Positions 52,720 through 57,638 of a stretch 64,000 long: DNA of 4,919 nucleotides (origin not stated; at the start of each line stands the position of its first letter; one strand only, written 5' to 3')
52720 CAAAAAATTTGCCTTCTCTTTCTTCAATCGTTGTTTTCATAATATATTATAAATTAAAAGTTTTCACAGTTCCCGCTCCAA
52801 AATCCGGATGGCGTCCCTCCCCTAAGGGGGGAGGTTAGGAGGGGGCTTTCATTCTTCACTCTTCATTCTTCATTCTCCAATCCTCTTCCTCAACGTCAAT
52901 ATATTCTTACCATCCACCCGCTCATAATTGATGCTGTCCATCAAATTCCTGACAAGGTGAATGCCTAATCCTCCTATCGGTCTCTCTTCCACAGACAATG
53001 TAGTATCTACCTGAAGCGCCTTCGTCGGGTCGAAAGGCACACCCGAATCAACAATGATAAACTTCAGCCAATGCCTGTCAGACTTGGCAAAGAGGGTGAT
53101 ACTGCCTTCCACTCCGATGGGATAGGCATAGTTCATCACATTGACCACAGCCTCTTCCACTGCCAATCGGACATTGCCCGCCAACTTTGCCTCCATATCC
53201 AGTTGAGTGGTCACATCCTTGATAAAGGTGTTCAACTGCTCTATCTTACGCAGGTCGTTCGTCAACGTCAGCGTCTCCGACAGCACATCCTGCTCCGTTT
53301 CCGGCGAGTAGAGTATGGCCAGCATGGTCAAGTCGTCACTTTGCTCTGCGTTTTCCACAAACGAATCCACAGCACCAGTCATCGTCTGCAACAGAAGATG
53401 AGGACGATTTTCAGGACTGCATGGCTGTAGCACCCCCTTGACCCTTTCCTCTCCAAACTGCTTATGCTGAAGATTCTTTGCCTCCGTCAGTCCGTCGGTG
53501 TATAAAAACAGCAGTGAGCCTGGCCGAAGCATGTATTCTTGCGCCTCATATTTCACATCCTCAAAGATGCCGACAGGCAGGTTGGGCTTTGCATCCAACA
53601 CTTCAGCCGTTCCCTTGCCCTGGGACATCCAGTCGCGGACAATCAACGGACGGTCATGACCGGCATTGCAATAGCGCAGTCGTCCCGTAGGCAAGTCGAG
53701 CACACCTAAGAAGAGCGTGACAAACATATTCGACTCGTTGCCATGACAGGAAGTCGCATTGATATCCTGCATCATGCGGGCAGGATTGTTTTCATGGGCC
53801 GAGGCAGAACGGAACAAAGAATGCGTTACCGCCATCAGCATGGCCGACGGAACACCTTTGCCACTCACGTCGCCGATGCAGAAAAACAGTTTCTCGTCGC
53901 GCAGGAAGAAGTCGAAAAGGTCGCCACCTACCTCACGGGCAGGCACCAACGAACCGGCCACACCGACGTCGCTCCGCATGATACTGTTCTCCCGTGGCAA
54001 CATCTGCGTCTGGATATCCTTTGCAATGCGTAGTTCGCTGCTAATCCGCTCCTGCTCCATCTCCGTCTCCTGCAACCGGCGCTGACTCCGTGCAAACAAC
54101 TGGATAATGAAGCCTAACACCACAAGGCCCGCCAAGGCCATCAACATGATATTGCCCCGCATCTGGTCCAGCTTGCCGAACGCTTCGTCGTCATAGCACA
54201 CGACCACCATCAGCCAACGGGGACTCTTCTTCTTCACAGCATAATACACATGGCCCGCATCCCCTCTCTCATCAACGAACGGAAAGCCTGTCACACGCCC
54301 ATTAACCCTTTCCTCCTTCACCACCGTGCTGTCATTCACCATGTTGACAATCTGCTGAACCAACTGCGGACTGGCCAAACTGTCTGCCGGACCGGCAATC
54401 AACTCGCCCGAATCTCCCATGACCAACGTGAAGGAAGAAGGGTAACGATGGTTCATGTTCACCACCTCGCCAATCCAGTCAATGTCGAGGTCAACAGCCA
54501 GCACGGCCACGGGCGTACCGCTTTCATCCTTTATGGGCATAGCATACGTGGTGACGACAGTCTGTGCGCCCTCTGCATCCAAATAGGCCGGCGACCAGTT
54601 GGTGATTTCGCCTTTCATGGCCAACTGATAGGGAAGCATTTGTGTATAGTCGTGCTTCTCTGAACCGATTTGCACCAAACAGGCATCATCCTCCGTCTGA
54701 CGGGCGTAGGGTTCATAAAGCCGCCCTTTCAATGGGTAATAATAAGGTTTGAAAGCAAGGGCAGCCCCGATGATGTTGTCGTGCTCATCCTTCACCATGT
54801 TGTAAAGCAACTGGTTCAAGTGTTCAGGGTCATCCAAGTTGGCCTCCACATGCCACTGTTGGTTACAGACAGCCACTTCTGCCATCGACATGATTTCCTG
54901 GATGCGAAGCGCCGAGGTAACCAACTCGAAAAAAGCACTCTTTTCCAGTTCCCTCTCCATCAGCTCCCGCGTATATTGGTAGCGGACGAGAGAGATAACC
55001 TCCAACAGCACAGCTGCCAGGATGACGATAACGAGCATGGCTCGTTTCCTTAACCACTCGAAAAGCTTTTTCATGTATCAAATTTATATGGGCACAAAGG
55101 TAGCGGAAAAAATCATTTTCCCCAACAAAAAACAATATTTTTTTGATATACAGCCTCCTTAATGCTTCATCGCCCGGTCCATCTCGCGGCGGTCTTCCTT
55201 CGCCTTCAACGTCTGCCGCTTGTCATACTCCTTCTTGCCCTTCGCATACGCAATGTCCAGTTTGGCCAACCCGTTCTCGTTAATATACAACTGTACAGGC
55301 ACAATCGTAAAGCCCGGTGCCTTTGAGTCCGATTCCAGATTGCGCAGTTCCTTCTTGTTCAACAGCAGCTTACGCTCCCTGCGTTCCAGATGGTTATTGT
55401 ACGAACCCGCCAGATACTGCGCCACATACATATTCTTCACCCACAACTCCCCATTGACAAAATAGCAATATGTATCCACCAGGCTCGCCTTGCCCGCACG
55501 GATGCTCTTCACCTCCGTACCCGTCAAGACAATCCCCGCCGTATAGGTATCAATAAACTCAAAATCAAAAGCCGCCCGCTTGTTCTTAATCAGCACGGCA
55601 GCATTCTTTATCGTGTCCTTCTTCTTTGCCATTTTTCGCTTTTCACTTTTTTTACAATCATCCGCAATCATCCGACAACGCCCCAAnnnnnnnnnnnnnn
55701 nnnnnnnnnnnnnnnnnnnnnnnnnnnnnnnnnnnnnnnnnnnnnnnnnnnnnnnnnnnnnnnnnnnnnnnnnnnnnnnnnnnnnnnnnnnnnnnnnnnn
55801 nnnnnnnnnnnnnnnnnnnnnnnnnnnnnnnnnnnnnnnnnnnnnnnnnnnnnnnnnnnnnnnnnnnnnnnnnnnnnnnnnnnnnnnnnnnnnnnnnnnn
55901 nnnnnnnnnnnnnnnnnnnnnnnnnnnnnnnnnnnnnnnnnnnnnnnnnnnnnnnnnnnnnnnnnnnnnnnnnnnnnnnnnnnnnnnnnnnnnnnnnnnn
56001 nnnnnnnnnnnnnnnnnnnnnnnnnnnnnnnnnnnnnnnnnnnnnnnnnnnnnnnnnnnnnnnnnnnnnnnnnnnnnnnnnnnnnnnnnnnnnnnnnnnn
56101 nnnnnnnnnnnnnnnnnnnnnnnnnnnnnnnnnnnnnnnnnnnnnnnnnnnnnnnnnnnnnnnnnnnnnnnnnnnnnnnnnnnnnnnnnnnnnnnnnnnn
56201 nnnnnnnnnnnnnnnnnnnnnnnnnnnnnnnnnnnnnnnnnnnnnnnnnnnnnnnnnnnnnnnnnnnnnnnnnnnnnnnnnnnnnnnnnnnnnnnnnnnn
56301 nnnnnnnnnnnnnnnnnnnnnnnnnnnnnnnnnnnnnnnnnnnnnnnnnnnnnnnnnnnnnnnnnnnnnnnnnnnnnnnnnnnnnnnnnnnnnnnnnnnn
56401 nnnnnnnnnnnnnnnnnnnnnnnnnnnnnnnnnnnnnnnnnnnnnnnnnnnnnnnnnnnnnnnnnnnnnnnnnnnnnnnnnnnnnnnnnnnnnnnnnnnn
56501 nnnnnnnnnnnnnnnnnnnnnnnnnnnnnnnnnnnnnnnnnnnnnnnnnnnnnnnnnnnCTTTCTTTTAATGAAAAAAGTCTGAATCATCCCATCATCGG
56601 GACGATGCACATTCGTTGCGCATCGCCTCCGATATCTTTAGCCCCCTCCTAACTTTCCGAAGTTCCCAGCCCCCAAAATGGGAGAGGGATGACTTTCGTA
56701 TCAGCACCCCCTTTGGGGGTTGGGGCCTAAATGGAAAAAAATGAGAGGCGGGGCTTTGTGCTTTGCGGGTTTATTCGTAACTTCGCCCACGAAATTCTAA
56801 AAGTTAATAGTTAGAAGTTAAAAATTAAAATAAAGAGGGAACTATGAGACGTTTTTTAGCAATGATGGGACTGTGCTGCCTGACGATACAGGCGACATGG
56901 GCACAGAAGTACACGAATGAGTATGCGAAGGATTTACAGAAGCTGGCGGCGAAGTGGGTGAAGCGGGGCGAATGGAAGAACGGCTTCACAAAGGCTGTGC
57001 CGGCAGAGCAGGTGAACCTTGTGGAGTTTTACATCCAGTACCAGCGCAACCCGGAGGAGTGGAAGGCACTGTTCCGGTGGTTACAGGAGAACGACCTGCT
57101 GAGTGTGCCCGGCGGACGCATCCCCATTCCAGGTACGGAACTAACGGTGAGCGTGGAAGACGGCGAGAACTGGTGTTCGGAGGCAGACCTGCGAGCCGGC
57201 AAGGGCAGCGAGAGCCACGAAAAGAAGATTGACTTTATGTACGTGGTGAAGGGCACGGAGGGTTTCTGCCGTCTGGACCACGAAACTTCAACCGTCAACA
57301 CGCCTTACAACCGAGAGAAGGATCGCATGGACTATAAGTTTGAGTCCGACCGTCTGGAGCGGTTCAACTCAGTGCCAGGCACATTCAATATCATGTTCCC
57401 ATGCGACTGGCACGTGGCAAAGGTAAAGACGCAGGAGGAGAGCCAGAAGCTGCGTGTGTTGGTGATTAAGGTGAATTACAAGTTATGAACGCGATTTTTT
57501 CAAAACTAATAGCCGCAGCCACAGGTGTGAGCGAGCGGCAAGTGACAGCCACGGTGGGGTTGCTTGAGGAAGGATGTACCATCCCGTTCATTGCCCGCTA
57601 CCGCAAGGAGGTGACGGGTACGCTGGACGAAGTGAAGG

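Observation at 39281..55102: Partner-switching sensor, AlgE-type outer-membrane barrel and two reductase-terminated NRPS genes form one tight co-directional block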

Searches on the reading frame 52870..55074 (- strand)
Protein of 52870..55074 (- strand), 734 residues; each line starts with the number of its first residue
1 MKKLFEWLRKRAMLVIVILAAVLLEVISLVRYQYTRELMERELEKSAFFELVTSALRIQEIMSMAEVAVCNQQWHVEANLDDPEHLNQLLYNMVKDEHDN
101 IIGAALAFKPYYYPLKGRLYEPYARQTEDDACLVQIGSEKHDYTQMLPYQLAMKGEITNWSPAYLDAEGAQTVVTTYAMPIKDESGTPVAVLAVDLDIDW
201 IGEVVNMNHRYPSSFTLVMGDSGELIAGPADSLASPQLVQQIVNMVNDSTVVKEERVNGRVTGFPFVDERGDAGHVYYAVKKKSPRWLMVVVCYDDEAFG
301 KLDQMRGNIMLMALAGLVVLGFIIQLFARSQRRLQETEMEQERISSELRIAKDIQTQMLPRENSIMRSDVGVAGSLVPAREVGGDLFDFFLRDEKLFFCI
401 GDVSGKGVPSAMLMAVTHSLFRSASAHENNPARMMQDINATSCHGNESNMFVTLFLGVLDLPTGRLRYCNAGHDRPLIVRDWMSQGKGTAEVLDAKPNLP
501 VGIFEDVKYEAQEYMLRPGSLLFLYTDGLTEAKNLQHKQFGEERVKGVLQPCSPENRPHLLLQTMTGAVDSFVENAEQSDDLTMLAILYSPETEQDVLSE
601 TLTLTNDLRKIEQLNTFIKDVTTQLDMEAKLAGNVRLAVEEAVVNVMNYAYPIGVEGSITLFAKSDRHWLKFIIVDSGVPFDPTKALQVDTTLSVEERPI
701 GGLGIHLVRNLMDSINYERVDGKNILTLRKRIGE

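Call 3: search_protein_families(library=pfam, proteins=[window:52870-55074:-], max_evalue=0.01)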
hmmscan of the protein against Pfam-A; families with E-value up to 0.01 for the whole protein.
window:52870-55074:- (734 aa): 4 families
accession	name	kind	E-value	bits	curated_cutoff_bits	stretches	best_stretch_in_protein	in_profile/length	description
PF07228.17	SpoIIE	-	2.7e-48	164.9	25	1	393-587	2-189/192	Stage II sporulation protein E (SpoIIE)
PF13581.12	HATPase_c_2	-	3.4e-25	88.9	27.4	1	605-730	2-127/127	Histidine kinase-like ATPase domain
PF22673.2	MCP-like_PDC_1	-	4.6e-17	62.9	27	1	89-202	4-112/113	Methyl-accepting chemotaxis protein-like, first PDC sensor domain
PF02743.24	dCache_1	-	4.7e-10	39.9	45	1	142-242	94-204/240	Cache domain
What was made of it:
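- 54160..54981 (-): Periplasmic Cache/PDC ligand-binding region of the sensor. Pfam PF22673/PF02743 (call 3).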

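Call 4: search_protein_families(library=ncbifam, proteins=[window:52870-55074:-], max_evalue=0.01)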
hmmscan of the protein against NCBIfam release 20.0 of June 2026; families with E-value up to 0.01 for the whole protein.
window:52870-55074:- (734 aa): 7 families
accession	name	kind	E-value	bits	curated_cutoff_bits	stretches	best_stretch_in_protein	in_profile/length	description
NF045505.1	RR_RssB_Pseudo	equivalog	1.2e-13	50.9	700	1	350-531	158-340/394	two-component system response regulator RssB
NF003144.0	PRK04069.1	equivalog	6.8e-11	41.8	145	1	634-726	42-138/161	anti-sigma B factor RsbW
NF038263.1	prot_phos_SiaA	equivalog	2.4e-08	33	700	1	338-586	405-654/658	biofilm regulation protein phosphatase SiaA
TIGR01924.1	rsbW_low_gc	equivalog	3.8e-08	32.9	155.05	1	634-724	42-136/159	anti-sigma B factor RsbW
TIGR01925.2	spIIAB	equivalog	7.4e-07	29.2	135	1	618-722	21-125/137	anti-sigma F factor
TIGR02865.1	spore_II_E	equivalog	9.7e-07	27.2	490.8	1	393-550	578-726/764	stage II sporulation protein E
NF041045.1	RsbA_anti_sig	subfamily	0.0074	15.6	210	0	602-718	183-289/303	anti-sigma factor RsbA family regulatory protein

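Call 25: list_cluster_members(proteins=[window:52870-55074:-, window:52457-52759:-, window:51052-52428:-, window:43652-50992:-, window:39281-43630:-, window:38135-39163:+, window:36161-37105:-])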
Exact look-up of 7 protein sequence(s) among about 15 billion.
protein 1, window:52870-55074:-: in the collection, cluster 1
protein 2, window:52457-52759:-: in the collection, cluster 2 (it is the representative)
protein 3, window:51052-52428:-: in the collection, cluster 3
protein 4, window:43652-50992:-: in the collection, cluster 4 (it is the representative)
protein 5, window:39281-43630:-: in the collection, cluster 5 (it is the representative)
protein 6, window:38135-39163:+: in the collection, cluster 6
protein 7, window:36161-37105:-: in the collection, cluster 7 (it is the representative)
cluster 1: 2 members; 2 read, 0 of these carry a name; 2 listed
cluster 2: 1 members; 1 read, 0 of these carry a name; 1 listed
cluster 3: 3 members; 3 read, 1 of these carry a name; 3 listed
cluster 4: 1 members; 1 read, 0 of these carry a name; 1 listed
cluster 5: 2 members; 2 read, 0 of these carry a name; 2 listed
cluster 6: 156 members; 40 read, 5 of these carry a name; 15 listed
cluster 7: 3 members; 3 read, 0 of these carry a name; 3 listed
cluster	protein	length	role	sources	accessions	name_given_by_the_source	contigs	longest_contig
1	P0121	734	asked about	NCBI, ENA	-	-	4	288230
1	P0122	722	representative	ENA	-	-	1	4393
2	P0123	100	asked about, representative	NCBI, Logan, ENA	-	-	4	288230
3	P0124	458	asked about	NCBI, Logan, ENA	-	-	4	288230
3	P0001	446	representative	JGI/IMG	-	hypothetical protein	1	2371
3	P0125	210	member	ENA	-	-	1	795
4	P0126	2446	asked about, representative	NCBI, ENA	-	-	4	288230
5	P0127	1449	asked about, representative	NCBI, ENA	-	-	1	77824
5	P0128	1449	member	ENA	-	-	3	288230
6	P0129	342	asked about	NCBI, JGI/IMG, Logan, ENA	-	glyceraldehyde 3-phosphate dehydrogenase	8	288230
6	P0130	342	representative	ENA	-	-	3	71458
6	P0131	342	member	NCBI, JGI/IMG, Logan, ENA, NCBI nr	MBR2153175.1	MAG: type I glyceraldehyde-3-phosphate dehydrogenase [Bacteroidaceae bacterium] | glyceraldehyde 3-phosphate dehydrogenase | type I glyceraldehyde-3-phosphate dehydrogenase [Bacteroidaceae bacterium]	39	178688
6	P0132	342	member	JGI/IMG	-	glyceraldehyde 3-phosphate dehydrogenase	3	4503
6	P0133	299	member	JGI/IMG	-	glyceraldehyde 3-phosphate dehydrogenase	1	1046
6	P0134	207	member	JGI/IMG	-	glyceraldehyde 3-phosphate dehydrogenase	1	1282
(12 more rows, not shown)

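Call 92: search_protein_representatives(protein=window:52870-55074:-)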
Query: 734 residues. Proteins with E-value up to 0.001 (for the whole library): 100364; up to 1e-10: 58351; up to 1e-30: 9175. The best 150 are listed.
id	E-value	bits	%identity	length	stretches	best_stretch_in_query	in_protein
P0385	7.5e-236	801.3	51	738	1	2-731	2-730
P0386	4.8e-215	732.6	48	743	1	2-732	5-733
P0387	1.5e-201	688.0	47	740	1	10-730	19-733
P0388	1.2e-197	675.1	47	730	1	7-732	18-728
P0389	3.6e-195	666.9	56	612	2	195-732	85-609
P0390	2.5e-193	660.8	43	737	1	1-732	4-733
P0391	5.3e-193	659.7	45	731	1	12-732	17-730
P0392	8.5e-188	642.5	43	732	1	7-734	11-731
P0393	5.7e-186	636.5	46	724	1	14-733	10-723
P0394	1.1e-184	632.3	44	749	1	6-732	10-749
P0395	4.1e-183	627.1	45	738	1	13-732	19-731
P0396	9.2e-176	602.8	43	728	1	8-732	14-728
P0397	1.3e-170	585.8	42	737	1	9-732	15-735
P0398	2.7e-170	584.7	42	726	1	11-732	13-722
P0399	9.0e-169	579.7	48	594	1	10-591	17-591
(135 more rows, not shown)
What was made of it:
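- The 'truncated' sensors are mostly a natural kinase-less form of about 590 aa that also exists as its own clusters (call 92). The PP2C-kinase fusion is a large general family: 9175 representatives at E<=1e-30 (call 92).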

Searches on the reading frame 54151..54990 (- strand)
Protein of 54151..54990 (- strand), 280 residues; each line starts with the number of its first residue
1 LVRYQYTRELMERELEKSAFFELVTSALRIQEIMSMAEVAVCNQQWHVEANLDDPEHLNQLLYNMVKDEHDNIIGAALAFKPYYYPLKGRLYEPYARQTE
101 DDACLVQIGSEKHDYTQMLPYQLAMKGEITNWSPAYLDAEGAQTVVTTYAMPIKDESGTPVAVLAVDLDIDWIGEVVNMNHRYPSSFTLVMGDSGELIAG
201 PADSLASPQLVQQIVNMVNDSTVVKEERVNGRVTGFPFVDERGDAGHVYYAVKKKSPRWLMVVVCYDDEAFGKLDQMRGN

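Call 71: search_solved_structures(query=window:54151-54990:-, max_evalue=1, show_alignments=3)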
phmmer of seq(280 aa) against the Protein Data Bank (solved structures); distinct sequences matched with E-value up to 1: 8.
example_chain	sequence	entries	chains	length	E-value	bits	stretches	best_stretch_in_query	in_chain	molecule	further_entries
3lic_A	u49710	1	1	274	2.9e-12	49.8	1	51-274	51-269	Sensor protein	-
7k5n_A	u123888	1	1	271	0.098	15.3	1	121-204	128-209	Sensor domain-containing diguanylate cyclase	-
3c8c_A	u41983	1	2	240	0.14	14.8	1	135-249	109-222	Methyl-accepting chemotaxis protein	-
5ave_A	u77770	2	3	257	0.16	14.6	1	135-249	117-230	Methyl-accepting chemotaxis (MCP) signaling domain protein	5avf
6iov_A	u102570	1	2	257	0.16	14.6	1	135-249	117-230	Methyl-accepting chemotaxis (MCP) signaling domain protein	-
6d8v_A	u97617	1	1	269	0.21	14.2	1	101-222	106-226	Probable chemoreceptor (Methyl-accepting chemotaxis) transmembrane protein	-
7eft_A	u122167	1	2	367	0.72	12.4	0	208-262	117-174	Cell shape protein MreC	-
3lib_A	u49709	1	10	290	0.83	12.2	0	140-202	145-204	Hypothetical sensory transduction histidine kinase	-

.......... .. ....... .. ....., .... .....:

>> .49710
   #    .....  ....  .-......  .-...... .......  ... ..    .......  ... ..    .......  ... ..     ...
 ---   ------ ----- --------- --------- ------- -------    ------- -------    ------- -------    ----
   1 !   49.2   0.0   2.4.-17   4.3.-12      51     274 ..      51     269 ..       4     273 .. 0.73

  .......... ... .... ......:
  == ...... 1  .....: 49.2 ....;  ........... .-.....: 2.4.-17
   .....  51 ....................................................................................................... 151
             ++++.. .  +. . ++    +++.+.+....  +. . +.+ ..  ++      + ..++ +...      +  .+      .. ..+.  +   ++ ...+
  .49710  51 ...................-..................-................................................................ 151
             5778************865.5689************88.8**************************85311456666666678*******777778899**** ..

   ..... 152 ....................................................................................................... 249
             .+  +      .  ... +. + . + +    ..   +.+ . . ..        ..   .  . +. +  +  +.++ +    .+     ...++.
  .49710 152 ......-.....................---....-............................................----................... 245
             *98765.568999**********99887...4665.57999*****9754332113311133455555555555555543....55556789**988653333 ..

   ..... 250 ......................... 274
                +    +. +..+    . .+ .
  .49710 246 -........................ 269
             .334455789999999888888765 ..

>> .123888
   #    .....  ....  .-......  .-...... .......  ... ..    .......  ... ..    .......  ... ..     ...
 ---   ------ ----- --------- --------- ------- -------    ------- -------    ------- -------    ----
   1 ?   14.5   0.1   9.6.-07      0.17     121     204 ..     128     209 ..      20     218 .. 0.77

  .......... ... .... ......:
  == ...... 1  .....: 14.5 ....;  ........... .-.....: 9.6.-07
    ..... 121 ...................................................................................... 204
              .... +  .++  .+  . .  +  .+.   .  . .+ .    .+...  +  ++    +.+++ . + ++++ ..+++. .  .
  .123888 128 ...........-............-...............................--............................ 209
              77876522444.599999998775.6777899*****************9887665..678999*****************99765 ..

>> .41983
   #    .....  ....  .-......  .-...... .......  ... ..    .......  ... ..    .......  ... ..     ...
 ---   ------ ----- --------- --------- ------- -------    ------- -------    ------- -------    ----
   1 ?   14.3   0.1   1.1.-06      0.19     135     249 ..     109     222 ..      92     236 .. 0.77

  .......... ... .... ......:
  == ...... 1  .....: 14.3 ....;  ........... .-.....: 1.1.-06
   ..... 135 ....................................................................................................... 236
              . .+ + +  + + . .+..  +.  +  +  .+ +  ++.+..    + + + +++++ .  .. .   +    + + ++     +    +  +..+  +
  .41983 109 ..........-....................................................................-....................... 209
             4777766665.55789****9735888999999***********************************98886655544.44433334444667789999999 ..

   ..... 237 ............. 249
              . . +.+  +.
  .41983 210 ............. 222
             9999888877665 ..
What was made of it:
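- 52870..55074 (-): Inner-membrane sensor, 734 aa: TM1 (about aa 12-31), periplasmic double-PDC/dCache (about aa 32-305), TM2 (about aa 306-330), PP2C phosphatase (aa 393-587), RsbW-type GHKL serine kinase (aa 605-730). The best sequence match of the Cache part in the PDB is 3LIC (call 71).
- Tried and rejected: Ligand of the Cache domain: the only clear PDB relative is 3LIC, a Shewanella kinase sensor domain for which the search gives no ligand (call 71).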

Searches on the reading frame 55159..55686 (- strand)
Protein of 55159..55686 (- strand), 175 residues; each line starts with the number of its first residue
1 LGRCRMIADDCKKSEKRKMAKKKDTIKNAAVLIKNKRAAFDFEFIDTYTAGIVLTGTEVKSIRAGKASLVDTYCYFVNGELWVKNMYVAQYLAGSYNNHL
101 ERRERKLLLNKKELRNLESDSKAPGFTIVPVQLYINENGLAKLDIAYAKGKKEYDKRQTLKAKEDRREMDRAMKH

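Call 17: search_protein_families(library=pfam, proteins=[window:55159-55686:-], max_evalue=0.001)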
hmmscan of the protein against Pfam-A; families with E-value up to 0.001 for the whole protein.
window:55159-55686:- (175 aa): 1 family
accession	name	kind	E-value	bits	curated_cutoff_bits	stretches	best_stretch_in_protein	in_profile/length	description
PF01668.23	SmpB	-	3.3e-55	186.4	27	1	33-175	2-143/143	SmpB protein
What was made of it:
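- Checked: smpB (55159-55686, minus strand; call 17) lies 84 nt upstream on the same strand, so the co-directional run has six genes. smpB is not a conserved neighbour in relatives.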

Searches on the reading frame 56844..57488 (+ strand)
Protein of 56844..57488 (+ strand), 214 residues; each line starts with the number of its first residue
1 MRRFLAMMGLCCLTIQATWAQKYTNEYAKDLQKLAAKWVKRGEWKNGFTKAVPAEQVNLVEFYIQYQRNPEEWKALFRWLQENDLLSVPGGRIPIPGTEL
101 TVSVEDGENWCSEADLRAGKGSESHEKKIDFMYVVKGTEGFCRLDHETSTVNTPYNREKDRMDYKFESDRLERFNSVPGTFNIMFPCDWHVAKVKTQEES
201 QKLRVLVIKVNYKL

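Call 17: search_protein_families(library=pfam, proteins=[window:56844-57488:+], max_evalue=0.001)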
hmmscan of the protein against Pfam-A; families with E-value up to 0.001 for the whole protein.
window:56844-57488:+ (214 aa): 1 family
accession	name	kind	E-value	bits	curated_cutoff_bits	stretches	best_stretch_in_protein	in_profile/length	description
PF04074.18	DUF386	-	1.6e-20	74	26.5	1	66-211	12-145/145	YhcH/YjgK/YiaL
